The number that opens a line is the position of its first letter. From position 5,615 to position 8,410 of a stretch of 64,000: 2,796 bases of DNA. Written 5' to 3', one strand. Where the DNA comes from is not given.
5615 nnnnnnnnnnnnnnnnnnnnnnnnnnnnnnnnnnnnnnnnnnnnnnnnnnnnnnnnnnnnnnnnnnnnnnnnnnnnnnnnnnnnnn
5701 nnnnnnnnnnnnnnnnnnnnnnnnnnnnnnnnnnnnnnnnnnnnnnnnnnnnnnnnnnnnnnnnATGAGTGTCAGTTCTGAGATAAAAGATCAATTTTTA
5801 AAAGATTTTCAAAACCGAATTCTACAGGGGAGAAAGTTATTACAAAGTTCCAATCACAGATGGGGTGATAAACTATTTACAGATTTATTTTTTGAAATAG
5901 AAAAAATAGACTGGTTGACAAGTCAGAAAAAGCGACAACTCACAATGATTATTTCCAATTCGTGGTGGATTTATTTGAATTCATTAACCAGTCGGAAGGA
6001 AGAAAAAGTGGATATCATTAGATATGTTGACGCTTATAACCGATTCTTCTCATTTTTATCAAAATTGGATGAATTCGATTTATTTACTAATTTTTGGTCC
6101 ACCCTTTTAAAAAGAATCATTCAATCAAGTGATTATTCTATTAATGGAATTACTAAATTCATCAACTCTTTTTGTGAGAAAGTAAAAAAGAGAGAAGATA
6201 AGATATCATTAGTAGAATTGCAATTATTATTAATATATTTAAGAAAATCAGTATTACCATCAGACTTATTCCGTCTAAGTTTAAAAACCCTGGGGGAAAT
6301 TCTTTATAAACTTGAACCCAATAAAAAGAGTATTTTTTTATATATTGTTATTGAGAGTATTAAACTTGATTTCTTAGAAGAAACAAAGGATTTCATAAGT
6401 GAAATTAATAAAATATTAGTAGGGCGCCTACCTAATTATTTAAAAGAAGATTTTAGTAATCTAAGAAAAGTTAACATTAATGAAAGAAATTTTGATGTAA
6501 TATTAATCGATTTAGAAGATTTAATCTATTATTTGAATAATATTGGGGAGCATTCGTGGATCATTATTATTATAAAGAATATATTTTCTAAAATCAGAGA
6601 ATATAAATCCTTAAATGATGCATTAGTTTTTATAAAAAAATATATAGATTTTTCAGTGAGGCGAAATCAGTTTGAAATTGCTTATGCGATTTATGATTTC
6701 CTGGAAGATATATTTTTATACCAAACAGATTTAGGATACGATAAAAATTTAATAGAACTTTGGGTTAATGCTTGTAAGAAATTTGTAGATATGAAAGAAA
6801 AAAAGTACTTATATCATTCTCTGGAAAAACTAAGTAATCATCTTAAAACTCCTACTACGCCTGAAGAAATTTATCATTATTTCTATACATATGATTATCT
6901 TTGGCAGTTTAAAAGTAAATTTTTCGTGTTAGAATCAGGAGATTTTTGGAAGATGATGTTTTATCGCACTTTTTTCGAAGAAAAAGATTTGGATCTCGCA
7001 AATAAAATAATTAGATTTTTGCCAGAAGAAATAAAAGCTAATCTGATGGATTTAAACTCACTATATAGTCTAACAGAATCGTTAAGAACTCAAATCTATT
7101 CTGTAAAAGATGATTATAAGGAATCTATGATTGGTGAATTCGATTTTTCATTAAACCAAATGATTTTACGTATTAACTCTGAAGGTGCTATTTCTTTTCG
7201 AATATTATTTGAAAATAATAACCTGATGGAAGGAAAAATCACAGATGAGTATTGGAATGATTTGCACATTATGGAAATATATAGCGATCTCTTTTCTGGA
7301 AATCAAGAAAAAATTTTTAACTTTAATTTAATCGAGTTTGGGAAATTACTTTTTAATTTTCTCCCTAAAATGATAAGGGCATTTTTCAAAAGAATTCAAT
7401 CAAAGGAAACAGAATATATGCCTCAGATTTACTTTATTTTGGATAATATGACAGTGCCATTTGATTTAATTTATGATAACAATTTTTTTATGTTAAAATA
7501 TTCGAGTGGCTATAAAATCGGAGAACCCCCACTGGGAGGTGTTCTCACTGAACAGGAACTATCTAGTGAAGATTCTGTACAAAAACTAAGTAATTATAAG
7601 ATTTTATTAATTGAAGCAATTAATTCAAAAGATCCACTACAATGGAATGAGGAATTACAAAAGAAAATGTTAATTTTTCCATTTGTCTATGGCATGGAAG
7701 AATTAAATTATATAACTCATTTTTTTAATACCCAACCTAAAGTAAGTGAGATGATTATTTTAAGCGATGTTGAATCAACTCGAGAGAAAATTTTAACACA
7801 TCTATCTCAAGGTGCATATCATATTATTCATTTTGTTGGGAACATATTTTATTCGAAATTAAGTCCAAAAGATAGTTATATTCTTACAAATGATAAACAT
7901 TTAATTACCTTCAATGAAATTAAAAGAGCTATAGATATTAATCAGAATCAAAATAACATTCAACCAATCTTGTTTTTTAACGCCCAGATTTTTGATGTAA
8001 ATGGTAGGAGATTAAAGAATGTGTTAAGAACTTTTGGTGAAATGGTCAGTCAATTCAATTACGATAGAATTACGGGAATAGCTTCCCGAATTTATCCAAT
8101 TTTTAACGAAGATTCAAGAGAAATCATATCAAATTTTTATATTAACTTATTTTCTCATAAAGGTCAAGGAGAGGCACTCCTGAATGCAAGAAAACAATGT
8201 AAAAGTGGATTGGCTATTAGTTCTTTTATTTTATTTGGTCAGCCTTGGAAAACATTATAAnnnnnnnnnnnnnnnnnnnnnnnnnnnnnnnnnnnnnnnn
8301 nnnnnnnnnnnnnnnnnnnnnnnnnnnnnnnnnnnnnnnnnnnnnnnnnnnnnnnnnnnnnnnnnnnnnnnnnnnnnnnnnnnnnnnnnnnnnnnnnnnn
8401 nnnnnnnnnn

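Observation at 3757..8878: Actin-related protein in a tight same-strand gene run with coiled-coil proteins and a large CHAT-domain protein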

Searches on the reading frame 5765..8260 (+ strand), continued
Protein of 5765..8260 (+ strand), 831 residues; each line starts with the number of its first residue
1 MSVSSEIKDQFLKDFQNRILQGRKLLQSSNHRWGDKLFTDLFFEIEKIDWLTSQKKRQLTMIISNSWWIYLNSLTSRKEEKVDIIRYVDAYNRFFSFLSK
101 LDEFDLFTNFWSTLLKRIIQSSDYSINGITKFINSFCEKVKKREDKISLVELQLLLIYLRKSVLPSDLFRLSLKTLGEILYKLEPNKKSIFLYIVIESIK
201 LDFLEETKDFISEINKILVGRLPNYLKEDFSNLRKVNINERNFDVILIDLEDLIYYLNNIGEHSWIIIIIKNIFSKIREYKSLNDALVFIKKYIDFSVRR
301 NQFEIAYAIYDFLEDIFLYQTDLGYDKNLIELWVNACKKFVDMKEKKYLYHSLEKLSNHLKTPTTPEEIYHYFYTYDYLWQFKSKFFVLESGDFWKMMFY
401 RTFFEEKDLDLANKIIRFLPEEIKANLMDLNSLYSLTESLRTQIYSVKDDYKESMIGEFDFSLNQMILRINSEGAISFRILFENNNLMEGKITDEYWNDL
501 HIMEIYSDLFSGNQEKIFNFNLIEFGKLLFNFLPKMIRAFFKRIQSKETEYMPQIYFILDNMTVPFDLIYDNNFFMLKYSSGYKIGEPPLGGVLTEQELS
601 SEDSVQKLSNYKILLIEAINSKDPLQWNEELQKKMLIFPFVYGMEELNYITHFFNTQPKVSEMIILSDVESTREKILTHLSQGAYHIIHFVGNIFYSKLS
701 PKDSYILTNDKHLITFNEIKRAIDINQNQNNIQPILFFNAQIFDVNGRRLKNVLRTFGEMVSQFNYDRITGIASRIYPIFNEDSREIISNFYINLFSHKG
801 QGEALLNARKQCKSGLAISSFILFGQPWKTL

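Call 70: list_cluster_members(proteins=[P0375, P0376, P0379, P0380, P0381, P0384, P0389, P0392, P0399, P0402])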
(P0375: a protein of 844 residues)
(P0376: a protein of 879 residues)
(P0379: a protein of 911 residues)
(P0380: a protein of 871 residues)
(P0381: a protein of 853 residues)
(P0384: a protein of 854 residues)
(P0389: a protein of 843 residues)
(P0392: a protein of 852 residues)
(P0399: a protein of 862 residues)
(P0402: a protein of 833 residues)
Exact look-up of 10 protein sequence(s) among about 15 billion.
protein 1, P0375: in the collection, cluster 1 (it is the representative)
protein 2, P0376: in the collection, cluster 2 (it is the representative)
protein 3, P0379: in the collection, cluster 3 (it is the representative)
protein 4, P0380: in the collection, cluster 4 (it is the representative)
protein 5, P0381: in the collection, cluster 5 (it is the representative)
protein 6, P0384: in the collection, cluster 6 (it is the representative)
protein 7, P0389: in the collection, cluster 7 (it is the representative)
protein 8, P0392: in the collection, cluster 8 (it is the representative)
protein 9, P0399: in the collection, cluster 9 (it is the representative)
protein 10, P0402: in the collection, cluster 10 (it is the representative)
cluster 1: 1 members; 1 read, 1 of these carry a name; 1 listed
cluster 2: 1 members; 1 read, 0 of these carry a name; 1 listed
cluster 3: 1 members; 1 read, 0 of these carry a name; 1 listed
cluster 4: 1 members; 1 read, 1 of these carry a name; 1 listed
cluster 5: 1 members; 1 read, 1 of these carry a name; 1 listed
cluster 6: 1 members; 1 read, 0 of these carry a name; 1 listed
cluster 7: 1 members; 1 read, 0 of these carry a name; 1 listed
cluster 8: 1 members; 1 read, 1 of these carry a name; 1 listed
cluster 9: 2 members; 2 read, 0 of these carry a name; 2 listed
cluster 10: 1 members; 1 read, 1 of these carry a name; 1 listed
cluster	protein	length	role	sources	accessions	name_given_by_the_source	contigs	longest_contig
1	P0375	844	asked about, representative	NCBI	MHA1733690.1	MAG: hypothetical protein ACTSU5_17210 [Promethearchaeota archaeon]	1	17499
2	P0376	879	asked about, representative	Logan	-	-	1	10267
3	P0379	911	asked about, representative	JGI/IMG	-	-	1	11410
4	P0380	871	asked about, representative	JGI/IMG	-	hypothetical protein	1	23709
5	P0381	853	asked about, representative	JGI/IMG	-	hypothetical protein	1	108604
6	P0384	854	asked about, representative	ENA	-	-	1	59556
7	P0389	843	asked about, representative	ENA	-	-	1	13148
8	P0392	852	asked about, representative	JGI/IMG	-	hypothetical protein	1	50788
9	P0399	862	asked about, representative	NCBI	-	-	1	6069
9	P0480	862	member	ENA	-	-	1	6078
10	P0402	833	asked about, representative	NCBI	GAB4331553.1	MAG: hypothetical protein Kow0069_39160 [Promethearchaeota archaeon]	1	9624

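Call 78: find_encoding_contigs(protein=P0381, flank=10000, max_places=2)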
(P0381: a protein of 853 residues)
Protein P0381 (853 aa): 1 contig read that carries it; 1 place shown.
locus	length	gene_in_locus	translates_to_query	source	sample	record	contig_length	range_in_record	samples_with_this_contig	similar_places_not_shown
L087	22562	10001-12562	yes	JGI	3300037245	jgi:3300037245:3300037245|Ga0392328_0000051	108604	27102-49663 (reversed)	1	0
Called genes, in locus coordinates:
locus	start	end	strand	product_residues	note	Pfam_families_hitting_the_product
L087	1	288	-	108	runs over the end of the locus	-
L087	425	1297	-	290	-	-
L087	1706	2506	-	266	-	-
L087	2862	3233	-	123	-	-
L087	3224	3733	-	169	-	-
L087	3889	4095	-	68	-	PF00808:CBFD_NFYB_HMF (weak)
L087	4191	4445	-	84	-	-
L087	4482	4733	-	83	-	PF00808:CBFD_NFYB_HMF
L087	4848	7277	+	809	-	PF00270:DEAD, PF04851:ResIII, PF21210:RNA_helicase_helical, PF00271:Helicase_C, PF02732:ERCC4, PF12826:HHH_2, PF14520:HHH_5 (weak)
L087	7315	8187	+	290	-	PF02811:PHP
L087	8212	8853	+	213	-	-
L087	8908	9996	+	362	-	PF00022:Actin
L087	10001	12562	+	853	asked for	-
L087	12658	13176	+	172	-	-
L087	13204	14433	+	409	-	-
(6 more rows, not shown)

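Call 79: find_encoding_contigs(protein=P0384, flank=10000, max_places=2)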
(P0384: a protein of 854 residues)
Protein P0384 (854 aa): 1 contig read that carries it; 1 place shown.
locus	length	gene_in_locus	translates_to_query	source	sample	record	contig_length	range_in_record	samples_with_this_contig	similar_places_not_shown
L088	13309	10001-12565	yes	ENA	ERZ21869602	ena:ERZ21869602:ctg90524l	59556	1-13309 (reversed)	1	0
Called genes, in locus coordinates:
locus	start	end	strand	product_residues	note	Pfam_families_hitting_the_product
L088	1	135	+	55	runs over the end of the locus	-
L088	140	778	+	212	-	PF13302:Acetyltransf_3, PF13420:Acetyltransf_4 (weak)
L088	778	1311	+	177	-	PF13302:Acetyltransf_3, PF00583:Acetyltransf_1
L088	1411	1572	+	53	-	-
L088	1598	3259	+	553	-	PF00989:PAS, PF13185:GAF_2 (weak), PF13492:GAF_3, PF07536:HWE_HK (weak), PF07568:HisKA_2, PF13581:HATPase_c_2, PF02518:HATPase_c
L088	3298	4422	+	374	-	PF00072:Response_reg, PF10711:DUF2513 (faint), PF13463:HTH_27 (faint), PF01047:MarR (faint), PF01022:HTH_5 (weak), PF12840:HTH_20 (weak), PF12840:HTH_20, PF01022:HTH_5, +3 more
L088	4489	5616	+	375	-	PF07536:HWE_HK, PF07568:HisKA_2, PF13581:HATPase_c_2, PF02518:HATPase_c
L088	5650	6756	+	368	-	PF00072:Response_reg, PF25213:HVO_A0261_N (faint), PF01022:HTH_5 (weak), PF12840:HTH_20 (weak), PF13412:HTH_24 (faint), PF01022:HTH_5 (weak)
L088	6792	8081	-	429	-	PF07690:MFS_1, PF13347:MFS_2, PF11700:ATG22 (faint), PF07690:MFS_1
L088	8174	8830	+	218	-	-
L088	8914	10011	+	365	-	PF00022:Actin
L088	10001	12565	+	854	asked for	-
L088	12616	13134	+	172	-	-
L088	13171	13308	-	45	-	?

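Call 80: find_encoding_contigs(protein=P0392, flank=10000, max_places=2)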
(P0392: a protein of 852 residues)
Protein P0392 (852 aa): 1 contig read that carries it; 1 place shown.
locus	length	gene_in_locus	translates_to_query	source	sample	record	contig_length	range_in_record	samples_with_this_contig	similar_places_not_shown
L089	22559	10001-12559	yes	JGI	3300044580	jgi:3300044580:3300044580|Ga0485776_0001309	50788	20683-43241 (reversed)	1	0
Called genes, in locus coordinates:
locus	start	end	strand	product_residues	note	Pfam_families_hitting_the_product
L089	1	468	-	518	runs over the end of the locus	PF00587:tRNA-synt_2b, PF03129:HGTP_anticodon, PF09180:ProRS-C_1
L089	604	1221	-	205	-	PF12840:HTH_20 (faint), PF13412:HTH_24 (faint), PF24266:HTH_HVO_0163_N, PF25212:HVO_A0114 (faint), PF12802:MarR_2 (faint)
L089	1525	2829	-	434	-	PF05221:AdoHcyase, PF00670:AdoHcyase_NAD, PF02826:2-Hacid_dh_C (weak)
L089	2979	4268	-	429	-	PF06050:HGD-D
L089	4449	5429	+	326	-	PF01037:AsnC_trans_reg (weak)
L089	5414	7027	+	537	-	PF00118:Cpn60_TCP1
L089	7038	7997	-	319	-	PF03547:Mem_trans (faint)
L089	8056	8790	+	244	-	-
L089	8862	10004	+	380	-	PF00022:Actin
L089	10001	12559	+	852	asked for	-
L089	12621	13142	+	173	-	-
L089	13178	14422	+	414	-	-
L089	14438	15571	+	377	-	PF13088:BNR_2, PF02012:BNR (faint)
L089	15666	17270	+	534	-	PF00561:Abhydrolase_1, PF12146:Hydrolase_4, PF12697:Abhydrolase_6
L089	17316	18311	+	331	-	PF00291:PALP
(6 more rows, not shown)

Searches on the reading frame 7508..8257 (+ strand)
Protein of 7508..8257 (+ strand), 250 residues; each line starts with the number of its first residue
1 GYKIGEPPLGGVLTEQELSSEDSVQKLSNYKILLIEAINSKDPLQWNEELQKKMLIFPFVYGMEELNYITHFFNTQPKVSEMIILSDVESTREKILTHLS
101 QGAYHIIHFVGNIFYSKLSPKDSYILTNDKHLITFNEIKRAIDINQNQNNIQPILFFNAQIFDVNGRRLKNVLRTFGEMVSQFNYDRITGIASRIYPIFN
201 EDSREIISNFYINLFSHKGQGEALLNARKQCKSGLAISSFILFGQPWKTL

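Call 45: search_solved_structures(query=A6, max_evalue=10, show_alignments=5)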
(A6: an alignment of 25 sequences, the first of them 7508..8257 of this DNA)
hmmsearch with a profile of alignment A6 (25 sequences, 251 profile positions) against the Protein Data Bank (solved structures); distinct sequences matched with E-value up to 10: 2.
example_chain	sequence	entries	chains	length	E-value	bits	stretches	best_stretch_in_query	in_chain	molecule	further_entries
8z4i_A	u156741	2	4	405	0.075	15.6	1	32-76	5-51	CARF-domain cantaining dual-activated nuclease | CARF-domain containing dual-activated nuclease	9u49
8zpc_A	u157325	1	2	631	1.9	11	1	106-176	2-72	Peptidoglycan D,D-transpeptidase MrdA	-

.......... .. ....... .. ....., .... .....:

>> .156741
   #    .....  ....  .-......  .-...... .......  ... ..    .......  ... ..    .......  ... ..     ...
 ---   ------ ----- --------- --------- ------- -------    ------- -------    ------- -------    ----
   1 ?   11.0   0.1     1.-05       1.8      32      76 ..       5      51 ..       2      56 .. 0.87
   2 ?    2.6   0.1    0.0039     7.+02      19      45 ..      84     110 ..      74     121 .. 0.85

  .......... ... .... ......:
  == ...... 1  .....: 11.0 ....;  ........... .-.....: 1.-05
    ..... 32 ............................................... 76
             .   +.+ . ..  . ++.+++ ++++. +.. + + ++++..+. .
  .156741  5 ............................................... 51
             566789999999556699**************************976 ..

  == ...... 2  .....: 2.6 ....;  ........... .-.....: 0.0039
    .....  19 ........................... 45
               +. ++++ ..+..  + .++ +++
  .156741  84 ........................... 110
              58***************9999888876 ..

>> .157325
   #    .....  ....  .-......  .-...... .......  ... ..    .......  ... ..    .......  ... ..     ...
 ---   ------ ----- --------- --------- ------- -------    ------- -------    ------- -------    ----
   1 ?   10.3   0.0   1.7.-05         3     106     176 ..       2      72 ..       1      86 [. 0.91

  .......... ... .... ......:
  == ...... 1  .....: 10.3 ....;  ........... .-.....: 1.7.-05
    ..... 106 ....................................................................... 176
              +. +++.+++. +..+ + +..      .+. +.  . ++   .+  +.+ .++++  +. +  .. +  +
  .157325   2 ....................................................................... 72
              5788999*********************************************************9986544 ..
